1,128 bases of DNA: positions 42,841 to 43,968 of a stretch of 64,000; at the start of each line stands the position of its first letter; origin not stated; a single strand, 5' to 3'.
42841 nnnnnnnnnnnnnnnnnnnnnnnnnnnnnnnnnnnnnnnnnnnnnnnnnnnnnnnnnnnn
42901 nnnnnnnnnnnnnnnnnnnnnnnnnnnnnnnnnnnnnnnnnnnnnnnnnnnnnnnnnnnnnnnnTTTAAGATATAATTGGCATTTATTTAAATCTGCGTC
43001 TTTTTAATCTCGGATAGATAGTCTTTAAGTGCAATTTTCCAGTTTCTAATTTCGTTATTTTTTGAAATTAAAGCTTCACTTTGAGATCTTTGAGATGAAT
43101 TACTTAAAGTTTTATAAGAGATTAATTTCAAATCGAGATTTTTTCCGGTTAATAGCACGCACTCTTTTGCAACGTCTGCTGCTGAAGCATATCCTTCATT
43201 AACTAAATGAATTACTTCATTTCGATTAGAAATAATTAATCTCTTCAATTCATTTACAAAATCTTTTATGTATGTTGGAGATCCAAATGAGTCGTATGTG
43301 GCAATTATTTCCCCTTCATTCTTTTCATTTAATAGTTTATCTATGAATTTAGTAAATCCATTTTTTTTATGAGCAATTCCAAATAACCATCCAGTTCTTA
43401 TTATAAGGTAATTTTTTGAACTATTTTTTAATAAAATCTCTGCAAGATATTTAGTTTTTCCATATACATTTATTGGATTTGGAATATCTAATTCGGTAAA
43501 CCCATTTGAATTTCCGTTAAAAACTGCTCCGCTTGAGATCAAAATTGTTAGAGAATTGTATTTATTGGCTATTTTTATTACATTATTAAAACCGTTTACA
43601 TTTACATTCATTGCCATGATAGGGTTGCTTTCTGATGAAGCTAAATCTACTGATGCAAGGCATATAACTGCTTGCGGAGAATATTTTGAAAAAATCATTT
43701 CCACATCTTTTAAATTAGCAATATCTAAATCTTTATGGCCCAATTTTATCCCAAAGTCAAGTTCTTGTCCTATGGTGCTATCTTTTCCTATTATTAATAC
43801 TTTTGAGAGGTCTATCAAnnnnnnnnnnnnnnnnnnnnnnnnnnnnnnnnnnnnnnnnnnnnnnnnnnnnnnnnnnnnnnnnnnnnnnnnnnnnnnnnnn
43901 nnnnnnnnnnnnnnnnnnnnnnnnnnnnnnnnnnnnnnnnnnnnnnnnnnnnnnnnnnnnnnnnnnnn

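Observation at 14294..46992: ~33 kb surface-glycan island headed by AglB with about 25 sugar-modifying genes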

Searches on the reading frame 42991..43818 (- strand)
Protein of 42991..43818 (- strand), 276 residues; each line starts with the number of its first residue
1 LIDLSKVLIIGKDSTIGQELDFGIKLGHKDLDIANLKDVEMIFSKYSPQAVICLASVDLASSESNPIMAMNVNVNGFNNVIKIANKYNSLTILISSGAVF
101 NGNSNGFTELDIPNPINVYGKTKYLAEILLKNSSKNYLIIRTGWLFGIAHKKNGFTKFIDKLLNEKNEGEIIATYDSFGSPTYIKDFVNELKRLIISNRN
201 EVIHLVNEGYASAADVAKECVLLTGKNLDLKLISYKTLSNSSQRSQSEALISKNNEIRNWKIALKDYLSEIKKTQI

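Call 6: search_protein_families(library=pfam, proteins=[window:42991-43818:-], max_evalue=0.001)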
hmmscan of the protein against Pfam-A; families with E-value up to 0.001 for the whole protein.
window:42991-43818:- (276 aa): 7 families
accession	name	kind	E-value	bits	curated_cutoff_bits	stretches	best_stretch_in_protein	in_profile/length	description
PF04321.23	RmlD_sub_bind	-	1.3e-38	133.1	27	1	6-271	2-285/287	RmlD substrate binding domain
PF01370.27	Epimerase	-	2.3e-12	47.3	20.9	1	30-187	47-211/240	NAD dependent epimerase/dehydratase family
PF16363.11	GDP_Man_Dehyd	-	5.7e-09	36.3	27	1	30-225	58-267/332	GDP-mannose 4,6 dehydratase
PF02719.21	Polysacc_synt_2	-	2e-07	30.9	20.2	1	32-136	62-155/293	Polysaccharide biosynthesis protein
PF07993.18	NAD_binding_4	-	4e-07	29.9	20.1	1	68-160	107-220/258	Male sterility protein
PF01073.25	3Beta_HSD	-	0.00035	20.1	22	1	32-135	53-162/280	3-beta hydroxysteroid dehydrogenase/isomerase family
PF13460.12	NAD_binding_10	-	0.00046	20.5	27.2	1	31-147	46-148/184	NAD(P)H-binding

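Call 7: search_protein_families(library=ncbifam, proteins=[window:42991-43818:-], max_evalue=0.01)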
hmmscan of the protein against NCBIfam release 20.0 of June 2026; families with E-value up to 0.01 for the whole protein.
window:42991-43818:- (276 aa): 10 families
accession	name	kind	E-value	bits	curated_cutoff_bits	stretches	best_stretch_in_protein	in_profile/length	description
TIGR01214.1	rmlD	equivalog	1.9e-40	138.8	224.05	1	6-270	1-284/285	dTDP-4-dehydrorhamnose reductase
NF007440.0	PRK09987.1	equivalog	1.5e-18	67.1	308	1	32-217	39-227/299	dTDP-4-dehydrorhamnose reductase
TIGR01179.1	galE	equivalog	1.1e-10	40.8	262.3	1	31-136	54-162/332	UDP-glucose 4-epimerase GalE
NF043036.1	ErythonDh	equivalog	5.7e-06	25.8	325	1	29-135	57-165/321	D-erythronate dehydrogenase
TIGR02197.1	heptose_epim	equivalog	4e-05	22.9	274.6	1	47-131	66-150/316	ADP-glyceromanno-heptose 6-epimerase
TIGR02622.1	CDP_4_6_dhtase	equivalog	4.4e-05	22.8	278.45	1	31-139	61-174/352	CDP-glucose 4,6-dehydratase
TIGR01181.1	dTDP_gluc_dehyt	equivalog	0.00058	19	365.1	1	30-139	56-171/321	dTDP-glucose 4,6-dehydratase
NF007956.0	PRK10675.1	subfamily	0.00091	18.4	394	1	31-133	57-163/338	UDP-glucose 4-epimerase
TIGR01746.1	Thioester-redct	subfamily_domain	0.00095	18.5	213.35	1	72-207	111-263/371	thioester reductase domain-containing protein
NF005539.0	PRK07201.1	equivalog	0.0074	15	549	1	52-147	82-179/657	SDR family oxidoreductase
